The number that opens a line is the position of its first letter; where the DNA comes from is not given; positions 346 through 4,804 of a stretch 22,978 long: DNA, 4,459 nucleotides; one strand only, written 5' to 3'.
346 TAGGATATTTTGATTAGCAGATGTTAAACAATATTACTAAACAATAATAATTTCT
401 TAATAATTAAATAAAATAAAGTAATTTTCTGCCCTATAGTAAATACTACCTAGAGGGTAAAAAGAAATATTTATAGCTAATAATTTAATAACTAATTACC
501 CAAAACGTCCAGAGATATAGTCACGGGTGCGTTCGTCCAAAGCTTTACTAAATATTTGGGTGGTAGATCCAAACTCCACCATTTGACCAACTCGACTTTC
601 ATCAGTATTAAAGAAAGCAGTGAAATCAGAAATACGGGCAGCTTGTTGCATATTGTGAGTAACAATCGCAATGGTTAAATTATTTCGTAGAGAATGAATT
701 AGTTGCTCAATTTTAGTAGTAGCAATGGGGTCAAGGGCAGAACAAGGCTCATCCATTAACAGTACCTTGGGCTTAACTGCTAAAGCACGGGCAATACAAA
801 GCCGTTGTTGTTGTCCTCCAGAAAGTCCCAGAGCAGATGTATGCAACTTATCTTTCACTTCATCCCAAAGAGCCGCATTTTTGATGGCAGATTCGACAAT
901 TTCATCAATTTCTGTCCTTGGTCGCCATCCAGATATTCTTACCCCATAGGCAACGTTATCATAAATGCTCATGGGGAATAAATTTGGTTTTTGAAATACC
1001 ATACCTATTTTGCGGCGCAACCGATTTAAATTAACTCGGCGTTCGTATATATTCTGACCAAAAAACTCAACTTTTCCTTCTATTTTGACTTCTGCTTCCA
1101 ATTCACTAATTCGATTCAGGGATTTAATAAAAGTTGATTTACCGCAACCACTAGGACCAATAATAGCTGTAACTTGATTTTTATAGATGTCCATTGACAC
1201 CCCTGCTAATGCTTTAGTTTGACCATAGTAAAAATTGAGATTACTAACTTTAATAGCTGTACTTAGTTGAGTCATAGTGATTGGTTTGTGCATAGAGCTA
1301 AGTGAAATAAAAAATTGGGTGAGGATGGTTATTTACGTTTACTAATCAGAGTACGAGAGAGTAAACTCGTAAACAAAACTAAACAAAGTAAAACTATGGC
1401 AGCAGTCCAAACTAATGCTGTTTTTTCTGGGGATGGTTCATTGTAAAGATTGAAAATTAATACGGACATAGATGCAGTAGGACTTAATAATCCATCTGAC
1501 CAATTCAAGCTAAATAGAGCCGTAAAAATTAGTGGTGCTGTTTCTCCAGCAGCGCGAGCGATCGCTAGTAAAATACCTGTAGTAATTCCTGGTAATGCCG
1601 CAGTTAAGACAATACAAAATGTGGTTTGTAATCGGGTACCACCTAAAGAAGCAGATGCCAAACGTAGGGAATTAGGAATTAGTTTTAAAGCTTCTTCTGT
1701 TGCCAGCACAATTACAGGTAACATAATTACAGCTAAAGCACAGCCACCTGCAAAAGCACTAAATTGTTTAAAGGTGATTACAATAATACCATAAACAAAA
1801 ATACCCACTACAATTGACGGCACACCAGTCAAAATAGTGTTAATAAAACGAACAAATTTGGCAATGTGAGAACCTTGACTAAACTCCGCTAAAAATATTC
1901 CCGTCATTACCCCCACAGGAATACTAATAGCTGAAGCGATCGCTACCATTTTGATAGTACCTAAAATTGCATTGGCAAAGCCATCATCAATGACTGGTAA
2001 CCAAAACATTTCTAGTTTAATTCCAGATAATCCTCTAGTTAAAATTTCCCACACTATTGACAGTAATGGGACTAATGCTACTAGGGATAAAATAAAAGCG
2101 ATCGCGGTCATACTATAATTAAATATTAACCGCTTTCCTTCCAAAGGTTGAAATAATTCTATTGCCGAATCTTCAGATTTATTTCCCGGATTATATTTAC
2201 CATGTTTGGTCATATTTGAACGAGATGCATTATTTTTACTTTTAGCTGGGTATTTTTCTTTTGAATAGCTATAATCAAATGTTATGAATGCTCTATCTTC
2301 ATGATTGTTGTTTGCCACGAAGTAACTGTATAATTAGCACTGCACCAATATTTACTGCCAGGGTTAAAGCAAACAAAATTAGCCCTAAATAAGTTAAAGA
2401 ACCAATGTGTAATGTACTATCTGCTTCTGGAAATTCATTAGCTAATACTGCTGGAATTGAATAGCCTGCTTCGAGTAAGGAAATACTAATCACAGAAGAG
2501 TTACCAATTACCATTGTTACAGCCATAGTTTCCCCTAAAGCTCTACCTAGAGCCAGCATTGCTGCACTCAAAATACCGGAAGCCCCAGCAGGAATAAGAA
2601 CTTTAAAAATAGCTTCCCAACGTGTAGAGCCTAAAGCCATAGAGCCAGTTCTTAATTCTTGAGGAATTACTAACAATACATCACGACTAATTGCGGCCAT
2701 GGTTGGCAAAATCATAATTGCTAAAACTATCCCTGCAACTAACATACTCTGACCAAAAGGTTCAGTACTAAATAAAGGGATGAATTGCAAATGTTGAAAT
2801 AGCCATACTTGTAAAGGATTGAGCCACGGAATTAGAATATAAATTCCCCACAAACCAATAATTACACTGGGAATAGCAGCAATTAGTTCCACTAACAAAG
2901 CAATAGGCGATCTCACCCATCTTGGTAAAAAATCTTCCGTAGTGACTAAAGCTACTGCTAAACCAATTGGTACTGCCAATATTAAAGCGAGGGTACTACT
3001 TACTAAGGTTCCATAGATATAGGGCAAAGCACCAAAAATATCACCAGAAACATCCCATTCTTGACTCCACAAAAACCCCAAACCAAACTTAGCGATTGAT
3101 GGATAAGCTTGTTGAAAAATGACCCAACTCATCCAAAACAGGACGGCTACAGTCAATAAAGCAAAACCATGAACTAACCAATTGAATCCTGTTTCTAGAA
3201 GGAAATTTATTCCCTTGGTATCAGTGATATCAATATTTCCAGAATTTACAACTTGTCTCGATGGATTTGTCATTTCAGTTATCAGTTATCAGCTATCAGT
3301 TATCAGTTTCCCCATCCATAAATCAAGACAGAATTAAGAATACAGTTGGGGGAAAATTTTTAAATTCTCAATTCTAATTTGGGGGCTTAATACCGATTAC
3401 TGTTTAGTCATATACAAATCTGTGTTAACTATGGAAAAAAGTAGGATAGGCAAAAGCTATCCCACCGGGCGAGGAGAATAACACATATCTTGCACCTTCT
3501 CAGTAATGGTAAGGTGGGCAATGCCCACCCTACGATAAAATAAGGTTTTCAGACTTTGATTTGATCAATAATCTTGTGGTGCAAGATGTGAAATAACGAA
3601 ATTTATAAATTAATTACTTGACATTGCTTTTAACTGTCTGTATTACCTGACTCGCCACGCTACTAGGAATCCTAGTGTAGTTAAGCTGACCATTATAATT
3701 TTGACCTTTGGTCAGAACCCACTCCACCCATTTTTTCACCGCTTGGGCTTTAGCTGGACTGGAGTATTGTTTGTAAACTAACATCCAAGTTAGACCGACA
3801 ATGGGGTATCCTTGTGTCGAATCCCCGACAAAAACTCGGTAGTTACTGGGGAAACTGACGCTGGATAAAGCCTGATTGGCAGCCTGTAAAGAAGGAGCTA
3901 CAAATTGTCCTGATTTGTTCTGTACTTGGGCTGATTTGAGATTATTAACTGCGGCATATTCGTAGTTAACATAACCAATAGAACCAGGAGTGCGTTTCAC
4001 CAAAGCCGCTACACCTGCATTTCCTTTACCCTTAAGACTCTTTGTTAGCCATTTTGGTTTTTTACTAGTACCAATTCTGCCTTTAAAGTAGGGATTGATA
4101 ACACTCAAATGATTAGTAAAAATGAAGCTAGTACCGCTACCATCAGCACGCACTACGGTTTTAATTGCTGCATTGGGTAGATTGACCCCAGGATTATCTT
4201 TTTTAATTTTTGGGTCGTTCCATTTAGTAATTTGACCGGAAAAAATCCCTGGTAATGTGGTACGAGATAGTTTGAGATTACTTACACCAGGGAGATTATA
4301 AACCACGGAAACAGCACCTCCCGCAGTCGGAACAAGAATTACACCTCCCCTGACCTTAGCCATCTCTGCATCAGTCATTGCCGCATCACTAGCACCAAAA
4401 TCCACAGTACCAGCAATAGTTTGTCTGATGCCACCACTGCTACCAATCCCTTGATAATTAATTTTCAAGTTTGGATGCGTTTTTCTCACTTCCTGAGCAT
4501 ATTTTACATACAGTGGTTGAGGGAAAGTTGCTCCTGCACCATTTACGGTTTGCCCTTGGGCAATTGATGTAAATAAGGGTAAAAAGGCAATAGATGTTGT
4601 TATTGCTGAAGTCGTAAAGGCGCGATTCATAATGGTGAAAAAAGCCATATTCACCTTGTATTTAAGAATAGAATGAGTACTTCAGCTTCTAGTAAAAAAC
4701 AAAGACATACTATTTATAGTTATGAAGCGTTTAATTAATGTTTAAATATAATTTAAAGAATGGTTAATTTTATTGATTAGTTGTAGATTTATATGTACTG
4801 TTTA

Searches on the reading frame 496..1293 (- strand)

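Call 21: search_protein_families(library=pfam, proteins=[window:496-1293:-], max_evalue=0.001)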
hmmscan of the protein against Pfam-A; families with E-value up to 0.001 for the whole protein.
window:496-1293:- (265 aa): 7 families
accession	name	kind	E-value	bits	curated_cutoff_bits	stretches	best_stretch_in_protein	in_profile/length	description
PF00005.33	ABC_tran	-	2.4e-33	116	25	1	30-184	2-136/137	ABC transporter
PF13304.12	AAA_21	-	2e-09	38.4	27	1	41-93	1-46/304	AAA domain, putative AbiEii toxin, Type IV TA system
PF02463.25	SMC_N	-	4.5e-09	36.5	40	1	37-229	22-213/220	RecF/RecN/SMC N terminal domain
PF03215.21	Rad17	-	6.9e-05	23.3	23.8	1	28-64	34-70/186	Rad17 P-loop domain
PF03193.22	RsgA_GTPase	-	0.00023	21.5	30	1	36-65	103-132/174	RsgA GTPase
PF20703.3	nSTAND1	-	0.0006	20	27.1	1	18-57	12-51/379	Novel STAND NTPase 1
PF13555.12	AAA_29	-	0.0007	19.7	27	0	31-57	14-40/61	P-loop containing region of AAA domain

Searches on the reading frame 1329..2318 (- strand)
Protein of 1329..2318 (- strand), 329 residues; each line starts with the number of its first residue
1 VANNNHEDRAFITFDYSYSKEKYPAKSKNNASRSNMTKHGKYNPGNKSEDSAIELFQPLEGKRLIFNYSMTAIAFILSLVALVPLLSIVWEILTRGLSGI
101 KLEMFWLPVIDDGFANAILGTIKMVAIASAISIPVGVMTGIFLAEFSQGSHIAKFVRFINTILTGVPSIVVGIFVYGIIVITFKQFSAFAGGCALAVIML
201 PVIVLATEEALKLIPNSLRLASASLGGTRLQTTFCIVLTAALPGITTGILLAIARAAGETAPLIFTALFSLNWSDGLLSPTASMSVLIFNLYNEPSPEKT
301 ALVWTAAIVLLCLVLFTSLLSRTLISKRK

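Call 21: search_protein_families(library=pfam, proteins=[window:1329-2318:-], max_evalue=0.001)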
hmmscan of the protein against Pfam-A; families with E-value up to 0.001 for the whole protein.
window:1329-2318:- (329 aa): 1 family
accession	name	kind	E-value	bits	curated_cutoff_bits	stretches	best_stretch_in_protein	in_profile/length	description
PF00528.27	BPD_transp_1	-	8.8e-15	55.3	26.4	1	136-324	1-178/184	Binding-protein-dependent transport system inner membrane component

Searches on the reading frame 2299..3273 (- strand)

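Call 21: search_protein_families(library=pfam, proteins=[window:2299-3273:-], max_evalue=0.001)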
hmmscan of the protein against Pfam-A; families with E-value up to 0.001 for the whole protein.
window:2299-3273:- (324 aa): 1 family
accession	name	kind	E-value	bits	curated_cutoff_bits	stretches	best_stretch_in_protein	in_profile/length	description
PF00528.27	BPD_transp_1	-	4.2e-13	49.9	26.4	1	101-315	2-179/184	Binding-protein-dependent transport system inner membrane component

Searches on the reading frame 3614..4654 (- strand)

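Call 21: search_protein_families(library=pfam, proteins=[window:3614-4654:-], max_evalue=0.001)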
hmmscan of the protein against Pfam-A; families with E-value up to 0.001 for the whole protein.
window:3614-4654:- (346 aa): 3 families
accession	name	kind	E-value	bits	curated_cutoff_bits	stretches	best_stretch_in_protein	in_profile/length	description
PF12849.12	PBP_like_2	-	4.6e-41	141.8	27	1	35-315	10-265/267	PBP superfamily domain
PF01547.30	SBP_bac_1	-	7.9e-19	69.2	26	1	51-319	12-306/307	Bacterial extracellular solute-binding protein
PF12727.12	PBP_like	-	5.9e-06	26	27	1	53-251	1-173/193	PBP superfamily domain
